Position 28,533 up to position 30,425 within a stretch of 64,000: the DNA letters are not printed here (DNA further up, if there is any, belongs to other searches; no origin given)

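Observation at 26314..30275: Coupled four-gene operon: MshI/PilMN-like, PilO-like and PilP-like envelope trio ending in a PolB-type 3'-5' exonuclease, with no secretin, ATPase or pilin nearby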

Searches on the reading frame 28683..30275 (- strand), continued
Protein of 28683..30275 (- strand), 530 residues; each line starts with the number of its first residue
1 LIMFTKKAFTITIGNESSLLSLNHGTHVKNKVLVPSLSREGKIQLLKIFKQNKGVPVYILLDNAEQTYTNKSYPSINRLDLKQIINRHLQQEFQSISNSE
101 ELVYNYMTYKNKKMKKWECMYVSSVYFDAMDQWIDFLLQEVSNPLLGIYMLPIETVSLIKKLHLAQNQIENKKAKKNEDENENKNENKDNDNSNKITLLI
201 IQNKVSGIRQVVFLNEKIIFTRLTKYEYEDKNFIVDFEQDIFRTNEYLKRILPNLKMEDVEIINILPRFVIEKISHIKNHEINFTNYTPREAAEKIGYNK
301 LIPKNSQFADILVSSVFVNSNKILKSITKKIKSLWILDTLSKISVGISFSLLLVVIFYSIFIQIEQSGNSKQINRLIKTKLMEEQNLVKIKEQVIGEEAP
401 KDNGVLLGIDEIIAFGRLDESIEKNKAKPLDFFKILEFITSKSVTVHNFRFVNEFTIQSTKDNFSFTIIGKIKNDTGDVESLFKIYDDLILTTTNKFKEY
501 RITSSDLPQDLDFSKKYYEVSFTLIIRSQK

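Call 69: find_encoding_contigs(protein=P0173, flank=10000, max_places=1)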
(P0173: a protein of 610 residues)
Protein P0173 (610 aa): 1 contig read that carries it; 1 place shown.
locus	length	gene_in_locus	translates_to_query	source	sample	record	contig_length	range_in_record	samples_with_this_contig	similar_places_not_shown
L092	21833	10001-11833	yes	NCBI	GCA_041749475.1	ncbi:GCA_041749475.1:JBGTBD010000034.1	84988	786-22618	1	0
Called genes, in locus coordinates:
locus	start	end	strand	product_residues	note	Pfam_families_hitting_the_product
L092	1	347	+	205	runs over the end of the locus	-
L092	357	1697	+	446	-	PF01134:GIDA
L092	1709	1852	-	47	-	-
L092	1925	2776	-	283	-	PF00494:SQS_PSY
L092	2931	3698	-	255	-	PF00005:ABC_tran, PF13304:AAA_21 (faint)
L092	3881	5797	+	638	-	PF05157:MshEN, PF00437:T2SSE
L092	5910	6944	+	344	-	-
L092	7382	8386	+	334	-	PF00353:HemolysinCabind, PF08548:Peptidase_M10_C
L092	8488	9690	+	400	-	PF28597:T2SSF_N (weak), PF00482:T2SSF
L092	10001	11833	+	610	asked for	-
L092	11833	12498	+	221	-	-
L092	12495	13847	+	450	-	-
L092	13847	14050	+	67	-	PF07330:DUF1467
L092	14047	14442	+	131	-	-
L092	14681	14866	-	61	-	PF04325:DUF465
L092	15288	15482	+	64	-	PF04325:DUF465 (weak)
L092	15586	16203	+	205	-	-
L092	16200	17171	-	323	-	PF13426:PAS_9, PF00989:PAS (weak), PF08447:PAS_3 (weak), PF00990:GGDEF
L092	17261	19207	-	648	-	PF02518:HATPase_c (weak), PF13589:HATPase_c_3, PF00183:HSP90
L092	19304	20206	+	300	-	PF00023:Ank (faint), PF12796:Ank_2, PF13606:Ank_3 (faint), PF13637:Ank_4 (faint), PF12796:Ank_2, PF13857:Ank_5 (weak)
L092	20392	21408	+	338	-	PF01471:PG_binding_1, PF09374:PG_binding_3 (weak)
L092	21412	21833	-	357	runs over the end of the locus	PF01264:Chorismate_synt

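Call 73: search_protein_families(library=ncbifam, proteins=[L080:9507-10547:+, L062:12959-13945:-, L062:13949-15280:-, L062:15280-16272:-, L091:6898-8766:+, L091:8783-9985:+, L091:11848-12525:+, L091:12522-13619:+, L092:11833-12498:+, L092:12495-13847:+], max_evalue=0.01)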
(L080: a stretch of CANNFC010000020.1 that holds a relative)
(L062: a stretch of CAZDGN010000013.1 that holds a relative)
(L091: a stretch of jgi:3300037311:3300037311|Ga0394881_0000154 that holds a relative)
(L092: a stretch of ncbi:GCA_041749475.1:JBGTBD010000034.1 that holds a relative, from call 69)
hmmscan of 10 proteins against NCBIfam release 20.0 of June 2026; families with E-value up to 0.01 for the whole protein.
L080:9507-10547:+ (346 aa): 2 families
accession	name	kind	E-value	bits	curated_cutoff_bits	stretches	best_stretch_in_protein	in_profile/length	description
TIGR02532.1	IV_pilin_GFxxxE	domain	3.4e-06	26.6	16.3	1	9-31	1-23/24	prepilin-type N-terminal cleavage/methylation domain-containing protein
TIGR01708.2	typeII_sec_gspH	equivalog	0.00019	21.5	80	1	10-33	2-25/169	type II secretion system minor pseudopilin GspH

L062:12959-13945:- (328 aa): 0 families

L062:13949-15280:- (443 aa): 2 families
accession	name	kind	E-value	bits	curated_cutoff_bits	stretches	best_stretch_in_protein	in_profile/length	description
TIGR02532.1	IV_pilin_GFxxxE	domain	0.0028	17.4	16.3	1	15-33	4-22/24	prepilin-type N-terminal cleavage/methylation domain-containing protein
NF040999.1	pilin_ComGC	equivalog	0.0062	16.7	75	0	13-32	2-21/84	competence type IV pilus major pilin ComGC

L062:15280-16272:- (330 aa): 1 family
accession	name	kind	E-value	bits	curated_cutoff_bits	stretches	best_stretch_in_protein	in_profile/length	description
TIGR02532.1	IV_pilin_GFxxxE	domain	0.00029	20.5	16.3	1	35-56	3-24/24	prepilin-type N-terminal cleavage/methylation domain-containing protein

L091:6898-8766:+ (622 aa): 25 families
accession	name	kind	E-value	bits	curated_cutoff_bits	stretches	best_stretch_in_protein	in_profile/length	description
TIGR02533.1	type_II_gspE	equivalog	1.1e-158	528.9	630.25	1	137-614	2-484/486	type II secretion system ATPase GspE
TIGR02538.1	type_IV_pilB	equivalog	1.7e-157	525.4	675.65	1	67-612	2-558/564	type IV-A pilus assembly ATPase PilB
NF053534.1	T4PilAsmATPsTfpB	equivalog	2.6e-128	429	850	1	106-614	63-580/584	type IV pilus assembly ATPase TfpB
NF007755.0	PRK10436.1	equivalog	4.5e-119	398.1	617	1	141-614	11-457/465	type II secretion system protein GspE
NF041000.1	ATPase_ComGA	equivalog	2.8e-75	252.7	300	1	244-508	2-265/267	competence type IV pilus ATPase ComGA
TIGR01420.1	pilT_fam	subfamily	1.3e-54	185.7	319.1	1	243-510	3-270/343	PilT/PilU family type 4a pilus ATPase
TIGR02525.1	plasmid_TraJ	equivalog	5.2e-23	81.6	368.3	1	363-488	141-272/372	plasmid transfer ATPase TraJ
NF058587.1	archaellum_moto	equivalog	1.1e-19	70.6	550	1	371-508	274-418/527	archaellum flagellar ATPase motor FlaI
TIGR02524.1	dot_icm_DotB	equivalog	1.5e-19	70.4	463.3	1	367-486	129-257/358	Dot/Icm type IV secretion system ATPase DotB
NF053729.1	c-di-GMP_motif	domain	9.5e-19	66.9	38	1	66-117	1-52/53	cyclic di-GMP-binding domain-containing protein, MshE-related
NF012033.0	PRK15489.1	equivalog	6.5e-16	57.6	537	1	62-199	488-623/703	glycosyl transferase family protein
NF008411.1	PRK11234.1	equivalog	9.6e-15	54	1170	1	62-223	479-636/723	cyclic di-3',5'-guanylate-activated glycosyltransferase NfrB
TIGR03819.1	heli_sec_ATPase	hypoth_equivalog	7.8e-14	51.6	373.15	1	285-487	94-299/340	TadA family conjugal transfer-associated ATPase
TIGR02782.1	TrbB_P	equivalog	1.9e-13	50.4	304.55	1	357-485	122-252/303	P-type conjugative transfer ATPase TrbB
TIGR02788.1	VirB11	equivalog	2.3e-12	46.6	249.95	1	360-487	133-264/308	P-type DNA transfer ATPase VirB11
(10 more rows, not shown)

L091:8783-9985:+ (400 aa): 6 families
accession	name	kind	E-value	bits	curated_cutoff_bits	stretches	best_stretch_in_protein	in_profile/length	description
TIGR02120.1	GspF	equivalog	8.9e-94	315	424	1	4-392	1-395/401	type II secretion system inner membrane protein GspF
NF052607.1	T4PiliAsmPilCThrm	equivalog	9.8e-78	262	700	1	1-397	1-403/406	type IV pilus assembly protein PilC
NF052606.1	T4PiliAsmPilCMyx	equivalog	2.2e-77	260.7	700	1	2-394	20-414/419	type IV pilus assembly protein PilC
NF047826.1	T3SSXpsF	equivalog_domain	1.9e-71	241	650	1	1-394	1-400/405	type II secretion system protein XpsF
NF007861.0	PRK10573.1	equivalog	1.4e-62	212.1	401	1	4-392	7-392/401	protein transport protein HofC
NF041012.2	T4P_ComGB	equivalog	9.3e-41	140.2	240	1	63-394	5-330/332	competence type IV pilus assembly protein ComGB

L091:11848-12525:+ (225 aa): 0 families

L091:12522-13619:+ (365 aa): 0 families

L092:11833-12498:+ (221 aa): 0 families

L092:12495-13847:+ (450 aa): 0 families
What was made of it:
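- On MSHA pilus (MshI/J/K, MshE): The L091 ATPase hits NF053729 at 66.9 bits (cutoff 38), but scores equally for GspE (529 bits) and PilB (525 bits), both below their cutoffs (call 73).
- Closest known: T2SS assembly-platform proteins GspL, GspM and GspC. Different: The linked ATPase and platform proteins score below the GspE and GspF equivalog cutoffs (call 73).
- Closest known: MSHA pilus proteins MshI, MshJ and MshK with the ATPase MshE. Same: The ATPase linked to the trio in L091 carries the MshE-related c-di-GMP-binding motif (NF053729, 66.9 bits against a cutoff of 38; call 73).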

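Call 74: find_encoding_contigs(protein=P0192, flank=10000, max_places=1)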
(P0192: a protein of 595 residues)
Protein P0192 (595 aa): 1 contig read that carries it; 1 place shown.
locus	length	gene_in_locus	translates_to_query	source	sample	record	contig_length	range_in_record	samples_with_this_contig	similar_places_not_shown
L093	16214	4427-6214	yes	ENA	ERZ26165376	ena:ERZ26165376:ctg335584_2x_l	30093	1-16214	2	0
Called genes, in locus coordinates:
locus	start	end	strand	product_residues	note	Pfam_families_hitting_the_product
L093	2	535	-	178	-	?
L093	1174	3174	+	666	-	PF05157:MshEN, PF00437:T2SSE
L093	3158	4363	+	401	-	PF28597:T2SSF_N, PF00482:T2SSF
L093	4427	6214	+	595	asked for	-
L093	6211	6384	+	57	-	-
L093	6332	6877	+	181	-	-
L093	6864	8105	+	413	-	-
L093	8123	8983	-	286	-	-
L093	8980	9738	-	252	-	PF13640:2OG-FeII_Oxy_3, PF13661:2OG-FeII_Oxy_4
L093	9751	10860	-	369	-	PF01926:MMR_HSR1, PF02421:FeoB_N (weak), PF06071:YchF-GTPase_C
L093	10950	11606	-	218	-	PF01625:PMSR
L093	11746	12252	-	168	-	PF13628:DUF4142, PF03713:DUF305 (weak)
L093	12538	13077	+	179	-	PF07681:DoxX, PF04173:DoxD (weak)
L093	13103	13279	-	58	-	-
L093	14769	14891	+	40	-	-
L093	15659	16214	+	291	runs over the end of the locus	-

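Call 75: find_encoding_contigs(protein=P0209, flank=10000, max_places=1)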
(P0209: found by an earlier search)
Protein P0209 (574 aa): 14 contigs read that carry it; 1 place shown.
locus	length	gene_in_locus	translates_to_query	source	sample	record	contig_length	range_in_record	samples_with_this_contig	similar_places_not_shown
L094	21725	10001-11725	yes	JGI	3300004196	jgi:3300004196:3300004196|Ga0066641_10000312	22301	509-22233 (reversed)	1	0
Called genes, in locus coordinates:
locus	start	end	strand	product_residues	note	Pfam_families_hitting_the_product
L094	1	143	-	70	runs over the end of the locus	?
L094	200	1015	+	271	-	-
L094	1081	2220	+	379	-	-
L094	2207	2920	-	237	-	PF01553:Acyltransferase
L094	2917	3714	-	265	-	PF13444:Acetyltransf_5, PF21926:FeeM (weak)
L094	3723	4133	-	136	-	PF01475:FUR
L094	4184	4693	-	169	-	PF01467:CTP_transf_like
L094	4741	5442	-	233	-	PF07963:N_methyl (weak)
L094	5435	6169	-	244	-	PF07963:N_methyl (weak)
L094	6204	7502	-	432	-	PF00171:Aldedh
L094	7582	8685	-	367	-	PF00696:AA_kinase, PF01472:PUA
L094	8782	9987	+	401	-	PF28597:T2SSF_N, PF00482:T2SSF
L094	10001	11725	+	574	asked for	-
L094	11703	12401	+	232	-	-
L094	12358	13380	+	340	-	-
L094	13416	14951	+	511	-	PF01921:tRNA-synt_1f, PF19269:Anticodon_2 (weak)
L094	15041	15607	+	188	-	PF10399:UCR_Fe-S_N, PF00355:Rieske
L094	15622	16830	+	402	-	PF00033:Cytochrome_B, PF13631:Cytochrom_B_N_2, PF00032:Cytochrom_B_C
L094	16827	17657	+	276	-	PF02167:Cytochrom_C1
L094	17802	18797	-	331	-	PF00044:Gp_dh_N, PF02800:Gp_dh_C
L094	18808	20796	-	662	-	PF00456:Transketolase_N, PF13292:DXP_synthase_N, PF00676:E1_dh (weak), PF02779:Transket_pyr, PF02780:Transketolase_C, PF22613:Transketolase_C_1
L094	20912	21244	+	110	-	-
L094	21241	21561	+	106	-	PF05164:ZapA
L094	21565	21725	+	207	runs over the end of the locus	PF00005:ABC_tran, PF13304:AAA_21 (faint)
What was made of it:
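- Two N_methyl genes lie near the trio in L094 (call 75).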

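Call 82: search_solved_structures(query=A5, max_evalue=10)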
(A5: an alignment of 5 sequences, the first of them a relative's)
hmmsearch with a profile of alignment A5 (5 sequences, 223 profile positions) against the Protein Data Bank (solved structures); distinct sequences matched with E-value up to 10: 33.
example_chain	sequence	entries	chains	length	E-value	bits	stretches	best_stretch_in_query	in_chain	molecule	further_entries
8fjf_A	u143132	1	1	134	0.00092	21.9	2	72-118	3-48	H10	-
8ybc_A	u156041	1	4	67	0.044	16.4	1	50-103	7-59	Golgi membrane protein 1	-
9fqr_Qt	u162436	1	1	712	0.049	16.3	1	37-106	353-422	Dynein regulatory complex protein 1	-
7bjs_C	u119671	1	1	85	0.092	15.4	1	33-97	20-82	SD21996p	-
8qox_B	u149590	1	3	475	0.1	15.3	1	33-71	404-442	Conserved membrane protein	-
8j07_1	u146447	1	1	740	0.1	15.3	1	37-100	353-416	Dynein regulatory complex protein 1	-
7bjn_A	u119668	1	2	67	0.12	15.1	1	39-97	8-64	SD21996p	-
6oei_A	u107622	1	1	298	0.21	14.3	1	52-108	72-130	Spindle pole body component SPC42,Sigma-54-dependent transcriptional regulator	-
7bjg_A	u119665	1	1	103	0.22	14.2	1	34-114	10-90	SD21996p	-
7x45_A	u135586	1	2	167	0.22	14.1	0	25-66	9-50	Interferon gamma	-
6uui_X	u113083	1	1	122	0.24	14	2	37-83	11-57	Keratin, type I cytoskeletal 10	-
4lin_A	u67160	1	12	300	0.3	13.7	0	37-76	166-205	Tail needle protein gp26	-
6fhv_A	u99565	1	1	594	0.32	13.6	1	63-141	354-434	Glucoamylase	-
4zry_A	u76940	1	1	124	0.35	13.5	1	37-83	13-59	Keratin, type I cytoskeletal 10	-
6ec0_A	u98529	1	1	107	0.35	13.5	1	31-126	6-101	Keratin 1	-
3jc8_Na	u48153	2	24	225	1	12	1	8-69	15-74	PilN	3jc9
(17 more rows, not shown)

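Call 83: search_solved_structures(query=A6, max_evalue=10)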
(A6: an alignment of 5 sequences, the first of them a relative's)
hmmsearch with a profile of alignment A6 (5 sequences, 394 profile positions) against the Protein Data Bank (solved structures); distinct sequences matched with E-value up to 10: 3.
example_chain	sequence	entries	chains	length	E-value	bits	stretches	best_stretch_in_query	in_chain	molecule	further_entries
8g4l_bm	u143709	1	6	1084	0.36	13.4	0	206-250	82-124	Titin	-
6x03_B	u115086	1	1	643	3.8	10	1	199-235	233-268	Nucleoporin NUP133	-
6x02_B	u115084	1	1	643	3.8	10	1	199-235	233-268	Nucleoporin NUP133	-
